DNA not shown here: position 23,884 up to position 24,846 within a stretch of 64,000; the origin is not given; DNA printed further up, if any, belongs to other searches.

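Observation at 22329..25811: nurA / unknown 220-aa gene / herA operon detached from mre11-rad50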

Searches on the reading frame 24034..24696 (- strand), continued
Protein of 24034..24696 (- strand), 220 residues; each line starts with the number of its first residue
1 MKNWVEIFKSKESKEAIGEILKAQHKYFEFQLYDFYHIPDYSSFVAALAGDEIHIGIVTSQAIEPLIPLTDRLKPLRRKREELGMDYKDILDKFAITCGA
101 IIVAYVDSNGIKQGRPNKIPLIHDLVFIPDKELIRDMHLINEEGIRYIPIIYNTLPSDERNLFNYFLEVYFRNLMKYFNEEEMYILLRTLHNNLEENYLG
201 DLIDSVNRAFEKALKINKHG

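Call 60: find_homologous_proteins(query=A3, max_evalue=0.001)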
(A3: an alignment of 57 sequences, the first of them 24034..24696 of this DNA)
Query A3 (57 sequences) (220 aa, profile of the alignment): 876 proteins with E <= 0.001 among 8000 candidates; the best 120 are listed.
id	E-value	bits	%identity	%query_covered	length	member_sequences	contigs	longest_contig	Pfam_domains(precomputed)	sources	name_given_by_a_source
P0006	2.6e-61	225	49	99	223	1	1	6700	-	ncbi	-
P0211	3.1e-60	221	-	-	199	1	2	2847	-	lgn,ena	-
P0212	5.5e-60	221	22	56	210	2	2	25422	-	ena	-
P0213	1.2e-59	220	17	52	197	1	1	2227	-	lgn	-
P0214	1.5e-59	219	22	54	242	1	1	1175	-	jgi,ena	-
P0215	1.9e-59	219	21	55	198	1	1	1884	-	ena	-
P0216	4.4e-59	218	25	51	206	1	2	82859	-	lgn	-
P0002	8.9e-59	217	55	97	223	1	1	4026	-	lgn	-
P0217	1.1e-58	216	-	-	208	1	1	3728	PF09378.17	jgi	jgi:hypothetical protein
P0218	1.5e-58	216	25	51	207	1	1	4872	PF09378.17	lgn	-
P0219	1.6e-58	216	24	51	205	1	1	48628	-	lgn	-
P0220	1.8e-58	216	24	51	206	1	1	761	PF09378.17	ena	-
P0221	1.9e-58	216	22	51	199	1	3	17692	-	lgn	-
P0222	2.2e-58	215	24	51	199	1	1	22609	PF09378.17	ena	-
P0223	2.4e-58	215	22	54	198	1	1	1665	-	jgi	jgi:hypothetical protein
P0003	2.9e-58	215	49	96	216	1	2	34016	-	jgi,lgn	-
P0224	3.1e-58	215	-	-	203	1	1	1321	PF09378.17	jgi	jgi:hypothetical protein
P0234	6.0e-58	214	-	-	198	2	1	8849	PF09378.17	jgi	jgi:HAS barrel domain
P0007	7.5e-58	214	45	99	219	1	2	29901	-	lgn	-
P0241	1.4e-57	213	-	-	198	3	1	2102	PF09378.17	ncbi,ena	-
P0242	1.8e-57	212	25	56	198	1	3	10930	PF09378.17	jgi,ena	-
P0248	3.0e-57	212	23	60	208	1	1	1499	PF09378.17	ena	-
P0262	5.9e-57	211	21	54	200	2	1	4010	PF09378.17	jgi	-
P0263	6.2e-57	211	22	54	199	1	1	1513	PF09378.17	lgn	-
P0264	6.6e-57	211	23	57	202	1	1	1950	PF09378.17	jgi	jgi:hypothetical protein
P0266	7.0e-57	210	22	49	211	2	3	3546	PF09378.17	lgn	-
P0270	7.9e-57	210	21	56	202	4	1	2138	PF09378.17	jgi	jgi:hypothetical protein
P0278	1.0e-56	210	41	8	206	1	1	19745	PF09378.17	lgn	-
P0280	1.1e-56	210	18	58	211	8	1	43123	PF09378.17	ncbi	-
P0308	2.8e-56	209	24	57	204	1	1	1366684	PF09378.17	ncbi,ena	-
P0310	2.8e-56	208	20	87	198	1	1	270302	PF09378.17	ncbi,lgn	ncbi:MAG: hypothetical protein WDZ41_02390 [Candidatus Babeliales bacterium]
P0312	2.9e-56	208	24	57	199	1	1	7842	PF09378.17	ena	-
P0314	2.9e-56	208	22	56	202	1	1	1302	PF09378.17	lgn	-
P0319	3.3e-56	208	22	62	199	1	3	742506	PF09378.17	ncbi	-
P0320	3.6e-56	208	22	56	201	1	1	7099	PF09378.17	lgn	-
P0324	4.3e-56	208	-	-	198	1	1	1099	PF09378.17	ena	-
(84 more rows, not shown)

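Call 61: find_encoding_contigs(protein=P0310, flank=6000, max_places=1)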
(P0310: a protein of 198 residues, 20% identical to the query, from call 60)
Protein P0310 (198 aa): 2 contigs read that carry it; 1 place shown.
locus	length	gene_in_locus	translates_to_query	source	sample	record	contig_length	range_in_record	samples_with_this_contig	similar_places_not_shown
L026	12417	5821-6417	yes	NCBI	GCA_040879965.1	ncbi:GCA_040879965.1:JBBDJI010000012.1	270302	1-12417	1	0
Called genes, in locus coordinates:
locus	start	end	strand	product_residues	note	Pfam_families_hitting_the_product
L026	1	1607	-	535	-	PF00009:GTP_EFTU, PF03144:GTP_EFTU_D2, PF22042:EF-G_D2, PF00679:EFG_C, PF21018:BipA_C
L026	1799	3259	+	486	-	-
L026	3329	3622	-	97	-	PF01084:Ribosomal_S18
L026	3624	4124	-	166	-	PF01250:Ribosomal_S6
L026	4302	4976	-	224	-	PF12844:HTH_19, PF13560:HTH_31 (weak), PF01381:HTH_3, PF13443:HTH_26, PF00717:Peptidase_S24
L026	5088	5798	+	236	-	PF01351:RNase_HII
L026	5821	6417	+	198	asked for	PF09378:HAS-barrel (weak)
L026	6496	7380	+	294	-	PF02881:SRP54_N, PF20720:nSTAND3 (faint), PF01656:CbiA (faint), PF04851:ResIII (weak), PF13604:AAA_30 (weak), PF00448:SRP54, PF13401:AAA_22 (weak)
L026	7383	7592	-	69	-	-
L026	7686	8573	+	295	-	PF17827:PrmC_N, PF03602:Cons_hypoth95 (weak), PF06325:PrmA, PF05175:MTS, PF13847:Methyltransf_31, PF08241:Methyltransf_11, PF08242:Methyltransf_12, PF13649:Methyltransf_25, +6 more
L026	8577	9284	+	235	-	-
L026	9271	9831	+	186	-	PF05137:PilN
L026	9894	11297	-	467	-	-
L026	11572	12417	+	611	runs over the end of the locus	PF02518:HATPase_c (weak), PF13589:HATPase_c_3, PF01119:DNA_mis_repair, PF08676:MutL_C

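Call 62: find_encoding_contigs(protein=P0308, flank=6000, max_places=1)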
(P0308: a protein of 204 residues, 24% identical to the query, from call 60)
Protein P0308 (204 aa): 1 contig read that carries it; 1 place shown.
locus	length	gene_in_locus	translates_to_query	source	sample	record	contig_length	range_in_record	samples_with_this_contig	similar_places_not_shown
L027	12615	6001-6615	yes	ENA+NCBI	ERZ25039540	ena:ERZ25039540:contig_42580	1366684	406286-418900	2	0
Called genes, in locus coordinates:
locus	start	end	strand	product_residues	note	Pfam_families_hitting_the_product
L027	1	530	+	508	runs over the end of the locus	PF01676:Metalloenzyme, PF06415:iPGM_N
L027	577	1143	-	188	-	PF00583:Acetyltransf_1, PF13673:Acetyltransf_10, PF13508:Acetyltransf_7, PF08445:FR47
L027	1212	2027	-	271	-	PF01416:PseudoU_synth_1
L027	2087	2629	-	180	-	-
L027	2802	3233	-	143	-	-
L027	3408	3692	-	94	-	PF01084:Ribosomal_S18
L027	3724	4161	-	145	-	PF01250:Ribosomal_S6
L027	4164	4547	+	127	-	-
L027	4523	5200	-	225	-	PF12844:HTH_19, PF01381:HTH_3, PF13443:HTH_26, PF00717:Peptidase_S24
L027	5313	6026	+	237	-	PF01351:RNase_HII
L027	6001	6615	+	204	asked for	PF09378:HAS-barrel (faint)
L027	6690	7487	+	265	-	-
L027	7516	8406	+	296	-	PF02881:SRP54_N, PF13401:AAA_22 (weak), PF13604:AAA_30 (weak), PF20720:nSTAND3 (faint), PF00448:SRP54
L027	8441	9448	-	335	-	PF04392:ABC_sub_bind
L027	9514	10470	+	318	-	PF17827:PrmC_N, PF05958:tRNA_U5-meth_tr (weak), PF02005:TRM (weak), PF06325:PrmA, PF10294:Methyltransf_16 (weak), PF05175:MTS, PF13847:Methyltransf_31, PF13649:Methyltransf_25, +1 more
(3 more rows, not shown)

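Call 67: search_protein_families(library=pfam, alignment_id=A6, max_evalue=1)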
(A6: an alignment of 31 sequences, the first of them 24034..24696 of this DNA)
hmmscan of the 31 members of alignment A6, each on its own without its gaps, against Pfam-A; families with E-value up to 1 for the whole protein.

A. member 1, window:24034-24696:- (220 aa): 0 families

B. families by the number of members that match (of 31 scanned): 16 families
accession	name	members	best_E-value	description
PF09378.16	HAS-barrel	6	0.00015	HAS barrel domain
PF15821.10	DUF4709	1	0.0031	Domain of unknown function (DUF4709)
PF06817.19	RVT_thumb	1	0.016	Reverse transcriptase thumb domain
PF16872.10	putAbiC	1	0.039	Putative phage abortive infection protein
PF23116.1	HHD_RTEL1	1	0.05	RTEL1, HHD domain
PF17764.6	PriA_3primeBD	1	0.058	3'DNA-binding domain (3'BD)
PF16755.11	Beta-prop_NUP159_NUP214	1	0.069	NUP159/214 beta propeller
PF14837.11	INTS5_N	1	0.091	Integrator complex subunit 5 N-terminus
PF16762.11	RHH_6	1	0.1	Ribbon-helix-helix domain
PF03874.21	RNA_pol_Rpb4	1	0.13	RNA polymerase Rpb4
PF16514.10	NADH-UOR_E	1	0.21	putative NADH-ubiquinone oxidoreductase chain E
PF13013.11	F-box-like_2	1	0.26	F-box-like domain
PF20287.3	SH3DP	1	0.27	SH3 fold domain associated with phage DNA polymerases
PF08324.17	PUL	1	0.28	PUL domain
PF22039.1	HUTI_composite_bact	1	0.28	Imidazolonepropionase-like composite domain, bacteria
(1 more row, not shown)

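Call 69: search_protein_families(library=phrogs, proteins=[window:24034-24696:-], max_evalue=0.01)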
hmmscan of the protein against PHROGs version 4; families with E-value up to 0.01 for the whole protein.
window:24034-24696:- (220 aa): 0 families

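Call 80: search_dna_similar(query=window:24034-24696:-, collection=phages, mode=protein, max_evalue=0.01, max_rows=10)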
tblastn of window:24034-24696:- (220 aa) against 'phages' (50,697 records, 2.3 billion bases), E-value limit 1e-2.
No match.

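Call 81: search_dna_similar(query=window:24034-24696:-, collection=plasmids, mode=protein, max_evalue=0.01, max_rows=10)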
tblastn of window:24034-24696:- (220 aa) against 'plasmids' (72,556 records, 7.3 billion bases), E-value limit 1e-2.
No match.

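Call 84: find_related_loci(query=A8, collection=metagenome_contigs, flank=4000)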
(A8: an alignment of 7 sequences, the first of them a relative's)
Query A8 (198 aa) in metagenome_contigs; peptide patterns used: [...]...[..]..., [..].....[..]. (x = any residue, [..] = any of these).
461 stretches matched a pattern; 314 encode a relative of the query (tblastn E <= 1e-3); the best 80 are kept; 80 distinct loci.
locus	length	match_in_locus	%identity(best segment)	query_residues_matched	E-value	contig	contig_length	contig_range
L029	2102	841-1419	79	3-195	3e-107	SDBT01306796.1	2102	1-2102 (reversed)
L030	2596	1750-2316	70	4-192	2e-91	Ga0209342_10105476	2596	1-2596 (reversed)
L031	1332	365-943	69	3-195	9e-96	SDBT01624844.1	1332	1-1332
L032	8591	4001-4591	66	2-198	2e-87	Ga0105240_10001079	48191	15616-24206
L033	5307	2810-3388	66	3-195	1e-86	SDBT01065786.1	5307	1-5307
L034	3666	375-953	65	3-195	4e-87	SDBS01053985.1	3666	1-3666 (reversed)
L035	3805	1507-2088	65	1-194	4e-87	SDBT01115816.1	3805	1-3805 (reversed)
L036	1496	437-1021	65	1-195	3e-92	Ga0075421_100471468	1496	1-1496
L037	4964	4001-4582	64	2-195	1e-86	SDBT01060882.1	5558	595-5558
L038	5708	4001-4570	65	6-195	5e-86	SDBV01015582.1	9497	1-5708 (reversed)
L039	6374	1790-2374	67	3-198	2e-85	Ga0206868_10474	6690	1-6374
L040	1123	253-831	67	1-193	2e-92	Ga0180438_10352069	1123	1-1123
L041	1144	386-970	68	3-197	3e-92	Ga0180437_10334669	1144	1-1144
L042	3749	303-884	65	4-197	3e-85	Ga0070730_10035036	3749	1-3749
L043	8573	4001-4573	66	4-195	3e-85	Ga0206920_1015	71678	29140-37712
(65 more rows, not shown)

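Call 95: list_cluster_members(proteins=[P0144, P0154, P0157, P0160, P0164, P0169, P0173, P0175, P0176, P0149])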
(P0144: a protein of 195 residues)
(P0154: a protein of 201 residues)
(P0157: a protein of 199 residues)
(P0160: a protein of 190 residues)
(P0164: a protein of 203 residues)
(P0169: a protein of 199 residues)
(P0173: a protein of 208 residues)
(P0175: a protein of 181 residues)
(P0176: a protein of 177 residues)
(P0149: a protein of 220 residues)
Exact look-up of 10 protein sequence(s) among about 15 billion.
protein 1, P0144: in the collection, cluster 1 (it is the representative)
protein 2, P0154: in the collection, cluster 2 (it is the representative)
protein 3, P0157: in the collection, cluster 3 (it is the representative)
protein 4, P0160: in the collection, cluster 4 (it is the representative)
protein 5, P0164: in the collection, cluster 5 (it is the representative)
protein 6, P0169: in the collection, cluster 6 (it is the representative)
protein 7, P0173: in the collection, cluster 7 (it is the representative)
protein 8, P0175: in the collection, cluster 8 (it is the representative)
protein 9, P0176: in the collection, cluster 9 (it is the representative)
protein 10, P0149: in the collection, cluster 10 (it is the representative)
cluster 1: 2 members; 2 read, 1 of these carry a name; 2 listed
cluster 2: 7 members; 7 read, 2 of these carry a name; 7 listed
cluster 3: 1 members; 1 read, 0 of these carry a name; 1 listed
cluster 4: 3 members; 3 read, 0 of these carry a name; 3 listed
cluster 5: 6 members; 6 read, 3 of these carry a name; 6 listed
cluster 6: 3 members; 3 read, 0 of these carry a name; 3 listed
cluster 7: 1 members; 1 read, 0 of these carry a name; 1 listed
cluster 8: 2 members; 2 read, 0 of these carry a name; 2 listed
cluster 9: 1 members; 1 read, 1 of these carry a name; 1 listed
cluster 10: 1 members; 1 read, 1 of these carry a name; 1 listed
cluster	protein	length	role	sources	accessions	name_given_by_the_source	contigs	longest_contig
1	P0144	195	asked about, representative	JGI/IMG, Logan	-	-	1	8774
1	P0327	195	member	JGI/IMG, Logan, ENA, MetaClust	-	\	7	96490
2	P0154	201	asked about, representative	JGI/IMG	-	hypothetical protein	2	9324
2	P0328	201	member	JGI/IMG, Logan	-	hypothetical protein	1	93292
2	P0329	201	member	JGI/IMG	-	-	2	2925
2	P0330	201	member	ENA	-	-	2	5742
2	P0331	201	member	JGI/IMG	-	-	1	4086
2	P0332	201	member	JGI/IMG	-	-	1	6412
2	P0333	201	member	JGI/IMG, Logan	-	-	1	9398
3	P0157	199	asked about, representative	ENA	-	-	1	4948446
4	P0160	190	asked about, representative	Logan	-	-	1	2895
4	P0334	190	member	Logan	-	-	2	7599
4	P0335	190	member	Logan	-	-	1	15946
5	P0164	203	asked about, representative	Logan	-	-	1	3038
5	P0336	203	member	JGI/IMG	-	hypothetical protein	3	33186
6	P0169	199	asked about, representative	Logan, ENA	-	-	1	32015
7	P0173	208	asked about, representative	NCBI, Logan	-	-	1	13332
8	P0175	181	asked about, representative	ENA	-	-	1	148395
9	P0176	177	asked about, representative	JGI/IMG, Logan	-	hypothetical protein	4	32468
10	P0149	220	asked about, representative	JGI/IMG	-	hypothetical protein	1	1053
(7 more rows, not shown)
